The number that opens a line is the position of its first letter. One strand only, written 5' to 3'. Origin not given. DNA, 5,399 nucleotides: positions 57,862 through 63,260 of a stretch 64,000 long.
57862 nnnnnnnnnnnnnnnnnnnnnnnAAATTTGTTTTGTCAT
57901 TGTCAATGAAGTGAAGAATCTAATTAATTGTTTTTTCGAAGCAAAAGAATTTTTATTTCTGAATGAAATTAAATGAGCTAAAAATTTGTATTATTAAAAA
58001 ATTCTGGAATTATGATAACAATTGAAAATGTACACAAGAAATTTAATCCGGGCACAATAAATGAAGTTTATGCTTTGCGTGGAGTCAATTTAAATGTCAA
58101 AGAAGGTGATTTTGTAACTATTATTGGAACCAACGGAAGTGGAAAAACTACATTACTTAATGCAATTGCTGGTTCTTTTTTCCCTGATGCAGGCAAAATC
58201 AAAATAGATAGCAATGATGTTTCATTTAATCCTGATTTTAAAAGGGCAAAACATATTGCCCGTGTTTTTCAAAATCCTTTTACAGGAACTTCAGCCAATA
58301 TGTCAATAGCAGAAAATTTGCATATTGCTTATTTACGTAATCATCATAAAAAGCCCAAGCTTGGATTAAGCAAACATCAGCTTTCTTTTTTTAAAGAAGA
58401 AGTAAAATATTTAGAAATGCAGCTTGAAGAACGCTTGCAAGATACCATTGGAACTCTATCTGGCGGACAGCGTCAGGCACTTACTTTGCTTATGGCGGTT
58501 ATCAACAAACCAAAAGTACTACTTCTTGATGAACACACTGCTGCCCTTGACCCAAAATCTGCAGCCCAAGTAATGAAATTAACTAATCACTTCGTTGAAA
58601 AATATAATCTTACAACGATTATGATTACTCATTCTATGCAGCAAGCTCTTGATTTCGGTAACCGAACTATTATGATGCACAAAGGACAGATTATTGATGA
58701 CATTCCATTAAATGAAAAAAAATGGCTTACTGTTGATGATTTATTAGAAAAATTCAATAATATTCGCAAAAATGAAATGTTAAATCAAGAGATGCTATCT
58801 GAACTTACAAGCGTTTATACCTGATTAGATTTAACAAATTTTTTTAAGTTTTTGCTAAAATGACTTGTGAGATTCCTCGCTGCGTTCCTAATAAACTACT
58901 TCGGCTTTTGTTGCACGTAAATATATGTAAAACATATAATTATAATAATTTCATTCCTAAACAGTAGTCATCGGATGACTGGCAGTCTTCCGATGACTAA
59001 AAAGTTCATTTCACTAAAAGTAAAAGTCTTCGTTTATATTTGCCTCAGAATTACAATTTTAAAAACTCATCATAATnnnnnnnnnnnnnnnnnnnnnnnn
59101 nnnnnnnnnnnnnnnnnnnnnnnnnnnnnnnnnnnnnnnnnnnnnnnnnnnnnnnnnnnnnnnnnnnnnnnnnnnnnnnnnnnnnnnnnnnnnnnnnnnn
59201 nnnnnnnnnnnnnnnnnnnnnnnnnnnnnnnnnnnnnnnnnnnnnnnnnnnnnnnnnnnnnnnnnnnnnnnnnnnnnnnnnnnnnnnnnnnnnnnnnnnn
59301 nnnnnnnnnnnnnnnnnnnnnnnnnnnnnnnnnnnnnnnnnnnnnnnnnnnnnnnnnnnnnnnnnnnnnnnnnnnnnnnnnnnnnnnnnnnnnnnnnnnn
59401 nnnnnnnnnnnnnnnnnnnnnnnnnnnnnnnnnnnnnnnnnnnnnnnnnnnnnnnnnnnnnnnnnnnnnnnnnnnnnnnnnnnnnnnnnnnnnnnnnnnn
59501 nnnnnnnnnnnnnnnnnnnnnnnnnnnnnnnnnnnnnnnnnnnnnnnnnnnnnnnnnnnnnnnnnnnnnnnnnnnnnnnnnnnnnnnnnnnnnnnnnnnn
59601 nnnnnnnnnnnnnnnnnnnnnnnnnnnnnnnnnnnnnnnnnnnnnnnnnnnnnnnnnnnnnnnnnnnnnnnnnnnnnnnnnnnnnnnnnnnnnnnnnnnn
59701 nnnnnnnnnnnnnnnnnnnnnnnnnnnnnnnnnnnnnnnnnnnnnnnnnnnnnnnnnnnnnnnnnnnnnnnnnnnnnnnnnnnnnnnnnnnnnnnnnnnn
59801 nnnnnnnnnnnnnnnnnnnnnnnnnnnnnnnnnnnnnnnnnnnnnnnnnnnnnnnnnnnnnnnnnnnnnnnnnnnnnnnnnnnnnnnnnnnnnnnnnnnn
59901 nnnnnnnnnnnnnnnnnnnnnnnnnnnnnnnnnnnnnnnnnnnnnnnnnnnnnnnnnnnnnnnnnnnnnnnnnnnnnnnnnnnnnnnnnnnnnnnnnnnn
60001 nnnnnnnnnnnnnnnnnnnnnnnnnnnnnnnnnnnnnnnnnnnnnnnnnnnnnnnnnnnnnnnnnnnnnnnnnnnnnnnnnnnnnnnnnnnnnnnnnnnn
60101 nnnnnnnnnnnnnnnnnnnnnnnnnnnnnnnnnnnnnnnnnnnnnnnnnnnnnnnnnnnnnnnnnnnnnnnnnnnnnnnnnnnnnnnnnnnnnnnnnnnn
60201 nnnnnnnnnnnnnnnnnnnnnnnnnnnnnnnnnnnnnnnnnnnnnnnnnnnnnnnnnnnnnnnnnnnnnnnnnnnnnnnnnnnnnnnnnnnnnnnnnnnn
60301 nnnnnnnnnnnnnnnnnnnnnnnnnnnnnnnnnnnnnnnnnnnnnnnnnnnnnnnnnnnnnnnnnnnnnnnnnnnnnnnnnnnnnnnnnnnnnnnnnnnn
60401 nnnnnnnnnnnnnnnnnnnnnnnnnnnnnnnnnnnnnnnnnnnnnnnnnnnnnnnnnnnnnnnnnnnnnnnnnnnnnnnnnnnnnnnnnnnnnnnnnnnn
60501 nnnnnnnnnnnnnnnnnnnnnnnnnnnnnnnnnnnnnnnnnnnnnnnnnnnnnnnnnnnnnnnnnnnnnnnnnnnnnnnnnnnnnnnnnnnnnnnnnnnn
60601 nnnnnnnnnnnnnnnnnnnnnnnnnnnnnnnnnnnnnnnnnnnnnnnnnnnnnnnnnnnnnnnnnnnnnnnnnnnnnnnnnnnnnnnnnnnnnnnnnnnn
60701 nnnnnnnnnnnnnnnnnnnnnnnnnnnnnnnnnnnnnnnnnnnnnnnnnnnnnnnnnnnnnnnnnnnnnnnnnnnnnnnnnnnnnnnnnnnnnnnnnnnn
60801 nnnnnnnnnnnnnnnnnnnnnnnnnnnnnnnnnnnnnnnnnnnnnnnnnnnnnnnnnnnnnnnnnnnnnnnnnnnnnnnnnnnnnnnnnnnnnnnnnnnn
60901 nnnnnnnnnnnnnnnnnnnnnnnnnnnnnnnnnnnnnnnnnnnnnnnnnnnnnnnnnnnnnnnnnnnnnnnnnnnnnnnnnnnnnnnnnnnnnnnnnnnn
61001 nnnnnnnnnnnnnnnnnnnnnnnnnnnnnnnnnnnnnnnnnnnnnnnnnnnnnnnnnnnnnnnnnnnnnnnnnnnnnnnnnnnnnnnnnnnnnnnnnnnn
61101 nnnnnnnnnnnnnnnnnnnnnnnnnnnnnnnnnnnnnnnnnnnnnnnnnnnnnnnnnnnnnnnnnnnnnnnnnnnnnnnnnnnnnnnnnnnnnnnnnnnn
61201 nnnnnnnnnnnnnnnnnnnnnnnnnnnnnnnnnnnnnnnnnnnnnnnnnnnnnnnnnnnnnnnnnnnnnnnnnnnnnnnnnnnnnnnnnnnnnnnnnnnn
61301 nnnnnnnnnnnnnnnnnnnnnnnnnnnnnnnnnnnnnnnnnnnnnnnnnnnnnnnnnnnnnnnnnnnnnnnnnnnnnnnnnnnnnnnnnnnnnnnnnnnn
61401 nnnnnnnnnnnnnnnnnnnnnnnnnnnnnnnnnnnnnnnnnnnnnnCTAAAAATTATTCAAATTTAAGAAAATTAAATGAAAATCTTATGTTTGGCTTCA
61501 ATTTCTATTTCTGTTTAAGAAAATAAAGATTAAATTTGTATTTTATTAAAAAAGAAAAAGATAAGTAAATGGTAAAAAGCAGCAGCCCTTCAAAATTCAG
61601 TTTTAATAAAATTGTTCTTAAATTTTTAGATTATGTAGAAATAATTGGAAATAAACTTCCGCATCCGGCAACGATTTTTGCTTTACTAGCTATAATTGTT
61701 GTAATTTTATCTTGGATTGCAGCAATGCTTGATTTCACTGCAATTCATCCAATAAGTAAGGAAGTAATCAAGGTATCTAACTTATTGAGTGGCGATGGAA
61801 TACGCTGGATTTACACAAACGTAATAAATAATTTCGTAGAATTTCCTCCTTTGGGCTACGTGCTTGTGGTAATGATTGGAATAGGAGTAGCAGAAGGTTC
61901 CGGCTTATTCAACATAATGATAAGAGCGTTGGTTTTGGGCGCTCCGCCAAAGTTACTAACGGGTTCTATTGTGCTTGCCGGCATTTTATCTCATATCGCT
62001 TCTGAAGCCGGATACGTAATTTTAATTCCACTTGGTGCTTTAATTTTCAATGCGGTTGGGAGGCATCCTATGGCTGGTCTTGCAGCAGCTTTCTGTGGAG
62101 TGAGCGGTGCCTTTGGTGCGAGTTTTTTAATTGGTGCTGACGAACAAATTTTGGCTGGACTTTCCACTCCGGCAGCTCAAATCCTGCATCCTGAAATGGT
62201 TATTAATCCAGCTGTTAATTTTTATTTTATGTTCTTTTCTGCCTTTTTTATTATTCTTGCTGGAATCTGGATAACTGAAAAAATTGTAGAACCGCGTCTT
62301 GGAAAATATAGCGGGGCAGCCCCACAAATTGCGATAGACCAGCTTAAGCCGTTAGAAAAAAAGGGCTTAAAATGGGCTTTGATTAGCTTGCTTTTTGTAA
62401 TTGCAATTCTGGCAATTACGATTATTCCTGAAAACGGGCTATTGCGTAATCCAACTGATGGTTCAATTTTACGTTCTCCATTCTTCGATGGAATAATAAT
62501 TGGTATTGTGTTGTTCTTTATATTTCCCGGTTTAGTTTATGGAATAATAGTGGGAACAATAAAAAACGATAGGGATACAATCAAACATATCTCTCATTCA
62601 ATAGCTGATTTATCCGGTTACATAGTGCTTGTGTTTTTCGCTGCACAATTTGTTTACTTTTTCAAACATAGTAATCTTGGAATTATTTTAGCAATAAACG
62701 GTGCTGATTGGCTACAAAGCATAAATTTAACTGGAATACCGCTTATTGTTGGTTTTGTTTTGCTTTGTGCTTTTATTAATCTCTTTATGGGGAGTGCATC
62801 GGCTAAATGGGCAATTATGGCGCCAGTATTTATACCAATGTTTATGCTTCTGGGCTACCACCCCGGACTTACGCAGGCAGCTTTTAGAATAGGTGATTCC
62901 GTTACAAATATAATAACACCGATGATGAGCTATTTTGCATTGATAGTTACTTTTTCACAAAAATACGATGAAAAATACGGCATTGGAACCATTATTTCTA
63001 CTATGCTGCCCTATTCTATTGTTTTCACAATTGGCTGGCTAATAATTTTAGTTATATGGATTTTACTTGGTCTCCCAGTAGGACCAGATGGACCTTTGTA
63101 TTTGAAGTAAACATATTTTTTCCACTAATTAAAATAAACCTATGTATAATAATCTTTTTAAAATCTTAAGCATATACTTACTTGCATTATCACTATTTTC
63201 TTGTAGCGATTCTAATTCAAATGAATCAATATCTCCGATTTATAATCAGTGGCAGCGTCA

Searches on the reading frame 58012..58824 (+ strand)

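Call 10: search_protein_families(library=pfam, proteins=[window:58012-58824:+], max_evalue=0.001)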
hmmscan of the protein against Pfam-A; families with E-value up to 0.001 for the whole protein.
window:58012-58824:+ (270 aa): 10 families
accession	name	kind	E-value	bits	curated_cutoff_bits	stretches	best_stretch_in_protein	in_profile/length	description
PF00005.33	ABC_tran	-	8.1e-30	104.6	25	1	22-177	1-137/137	ABC transporter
PF02463.25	SMC_N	-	8.2e-10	38.9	40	1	33-214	25-206/220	RecF/RecN/SMC N terminal domain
PF09818.15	ABC_ATPase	-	5.1e-08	32.7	23.2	0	27-57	75-104/283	P-loop domain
PF13304.12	AAA_21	-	5.7e-08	33.6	27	0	35-78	2-57/304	AAA domain, putative AbiEii toxin, Type IV TA system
PF13476.12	AAA_23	-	2.3e-06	28.8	27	1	26-114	14-105/201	AAA domain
PF13555.12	AAA_29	-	3.1e-05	24.1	27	1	24-60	14-50/61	P-loop containing region of AAA domain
PF00004.35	AAA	-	0.00013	22.8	21.2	0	36-66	2-30/131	ATPase family associated with various cellular activities (AAA)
PF13175.12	AAA_15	-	0.00014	22.1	32.1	1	27-139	19-134/374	AAA ATPase domain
PF13173.12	AAA_14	-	0.00021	21.7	27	0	34-73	4-43/129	AAA domain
PF13558.12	SbcC_Walker_B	-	0.00066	20.3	27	0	136-192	20-89/90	SbcC/RAD50-like, Walker B motif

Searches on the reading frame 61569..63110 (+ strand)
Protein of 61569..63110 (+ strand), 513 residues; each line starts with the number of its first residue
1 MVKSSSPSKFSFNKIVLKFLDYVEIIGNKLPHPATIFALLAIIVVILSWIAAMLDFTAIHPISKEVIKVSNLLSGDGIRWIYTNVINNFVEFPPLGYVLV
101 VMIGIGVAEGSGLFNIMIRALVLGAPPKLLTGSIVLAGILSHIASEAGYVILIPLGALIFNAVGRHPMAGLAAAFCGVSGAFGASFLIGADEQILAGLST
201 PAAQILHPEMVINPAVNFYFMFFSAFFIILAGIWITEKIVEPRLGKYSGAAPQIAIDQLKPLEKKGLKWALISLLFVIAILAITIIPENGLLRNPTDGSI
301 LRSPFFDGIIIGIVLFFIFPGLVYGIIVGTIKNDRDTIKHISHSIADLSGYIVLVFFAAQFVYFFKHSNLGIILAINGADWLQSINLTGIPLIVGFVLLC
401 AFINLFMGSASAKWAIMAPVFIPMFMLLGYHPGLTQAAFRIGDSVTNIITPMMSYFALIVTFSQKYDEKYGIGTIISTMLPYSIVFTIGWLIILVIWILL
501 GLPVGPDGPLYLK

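Call 10: search_protein_families(library=pfam, proteins=[window:61569-63110:+], max_evalue=0.001)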
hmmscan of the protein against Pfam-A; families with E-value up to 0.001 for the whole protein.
window:61569-63110:+ (513 aa): 2 families
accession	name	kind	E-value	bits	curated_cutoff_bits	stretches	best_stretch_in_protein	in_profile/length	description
PF03806.19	ABG_transport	-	7.4e-198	658.3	27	1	18-510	1-500/502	AbgT putative transporter family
PF02667.20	SCFA_trans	-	3.5e-06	26.7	27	1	332-490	295-450/453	Short chain fatty acid transporter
